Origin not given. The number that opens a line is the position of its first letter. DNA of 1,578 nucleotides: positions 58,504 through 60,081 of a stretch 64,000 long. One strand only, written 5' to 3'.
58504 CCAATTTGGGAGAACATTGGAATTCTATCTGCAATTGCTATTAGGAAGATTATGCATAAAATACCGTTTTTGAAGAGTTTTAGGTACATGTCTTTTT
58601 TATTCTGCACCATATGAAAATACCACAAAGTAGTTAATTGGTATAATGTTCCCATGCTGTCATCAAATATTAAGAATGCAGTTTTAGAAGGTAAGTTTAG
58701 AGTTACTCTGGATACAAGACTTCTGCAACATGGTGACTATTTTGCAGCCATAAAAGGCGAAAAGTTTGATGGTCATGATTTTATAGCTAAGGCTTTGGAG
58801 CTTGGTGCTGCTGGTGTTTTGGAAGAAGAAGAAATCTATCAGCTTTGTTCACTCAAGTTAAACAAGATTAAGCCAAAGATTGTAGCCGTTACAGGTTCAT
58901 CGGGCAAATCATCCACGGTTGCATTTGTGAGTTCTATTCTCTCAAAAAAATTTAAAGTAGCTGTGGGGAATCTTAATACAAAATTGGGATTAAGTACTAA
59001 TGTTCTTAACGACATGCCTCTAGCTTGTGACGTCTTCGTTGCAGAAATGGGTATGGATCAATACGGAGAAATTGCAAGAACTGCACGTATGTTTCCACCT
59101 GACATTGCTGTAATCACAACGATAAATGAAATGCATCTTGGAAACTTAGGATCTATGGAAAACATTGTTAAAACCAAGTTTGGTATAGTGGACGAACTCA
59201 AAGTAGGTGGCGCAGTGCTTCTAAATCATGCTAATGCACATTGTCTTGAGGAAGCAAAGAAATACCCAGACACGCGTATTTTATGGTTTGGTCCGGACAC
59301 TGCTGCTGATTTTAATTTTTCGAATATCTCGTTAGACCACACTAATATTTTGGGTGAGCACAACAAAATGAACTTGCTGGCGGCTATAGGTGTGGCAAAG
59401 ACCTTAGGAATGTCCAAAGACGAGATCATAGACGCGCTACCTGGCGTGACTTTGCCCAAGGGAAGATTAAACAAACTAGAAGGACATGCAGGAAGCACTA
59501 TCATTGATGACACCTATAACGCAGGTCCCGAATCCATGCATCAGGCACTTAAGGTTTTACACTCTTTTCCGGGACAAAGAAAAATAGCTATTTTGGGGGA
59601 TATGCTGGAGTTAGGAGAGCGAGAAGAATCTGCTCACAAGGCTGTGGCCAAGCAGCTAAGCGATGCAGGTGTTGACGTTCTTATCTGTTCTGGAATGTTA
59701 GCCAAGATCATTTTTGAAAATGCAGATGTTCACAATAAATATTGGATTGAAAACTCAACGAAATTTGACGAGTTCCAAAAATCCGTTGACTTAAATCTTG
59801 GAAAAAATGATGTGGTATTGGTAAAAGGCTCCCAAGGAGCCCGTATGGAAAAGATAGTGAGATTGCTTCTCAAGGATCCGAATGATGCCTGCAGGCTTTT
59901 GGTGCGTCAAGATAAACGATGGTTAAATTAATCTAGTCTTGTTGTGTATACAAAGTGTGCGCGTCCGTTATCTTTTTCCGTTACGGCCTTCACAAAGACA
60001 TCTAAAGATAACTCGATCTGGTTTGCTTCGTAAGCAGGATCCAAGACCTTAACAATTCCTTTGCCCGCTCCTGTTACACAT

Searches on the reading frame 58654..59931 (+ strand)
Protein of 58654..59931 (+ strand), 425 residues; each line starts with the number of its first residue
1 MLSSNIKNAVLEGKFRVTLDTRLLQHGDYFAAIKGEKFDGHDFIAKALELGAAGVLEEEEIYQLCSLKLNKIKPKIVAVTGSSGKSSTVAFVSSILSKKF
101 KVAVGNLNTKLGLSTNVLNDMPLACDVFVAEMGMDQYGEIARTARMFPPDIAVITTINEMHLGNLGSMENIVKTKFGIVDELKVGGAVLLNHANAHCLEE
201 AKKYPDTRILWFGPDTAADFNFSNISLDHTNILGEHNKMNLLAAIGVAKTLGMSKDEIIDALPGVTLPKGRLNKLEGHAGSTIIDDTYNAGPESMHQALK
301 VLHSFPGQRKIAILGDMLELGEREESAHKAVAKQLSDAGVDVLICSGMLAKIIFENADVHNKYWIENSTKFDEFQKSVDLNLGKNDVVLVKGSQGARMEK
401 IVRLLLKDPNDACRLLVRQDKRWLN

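Call 62: search_protein_families(library=pfam, proteins=[window:58654-59931:+], max_evalue=0.001)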
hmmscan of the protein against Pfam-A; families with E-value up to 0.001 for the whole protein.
window:58654-59931:+ (425 aa): 3 families
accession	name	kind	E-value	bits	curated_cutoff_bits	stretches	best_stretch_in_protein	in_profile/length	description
PF08245.18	Mur_ligase_M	-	2.1e-28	100.1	24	1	79-248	1-200/200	Mur ligase middle domain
PF02875.26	Mur_ligase_C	-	3.2e-18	67.2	28.4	1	270-393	1-126/127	Mur ligase, glutamate ligase domain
PF01225.30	Mur_ligase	-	3.3e-07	31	21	1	17-61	5-54/95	Mur ligase family, catalytic domain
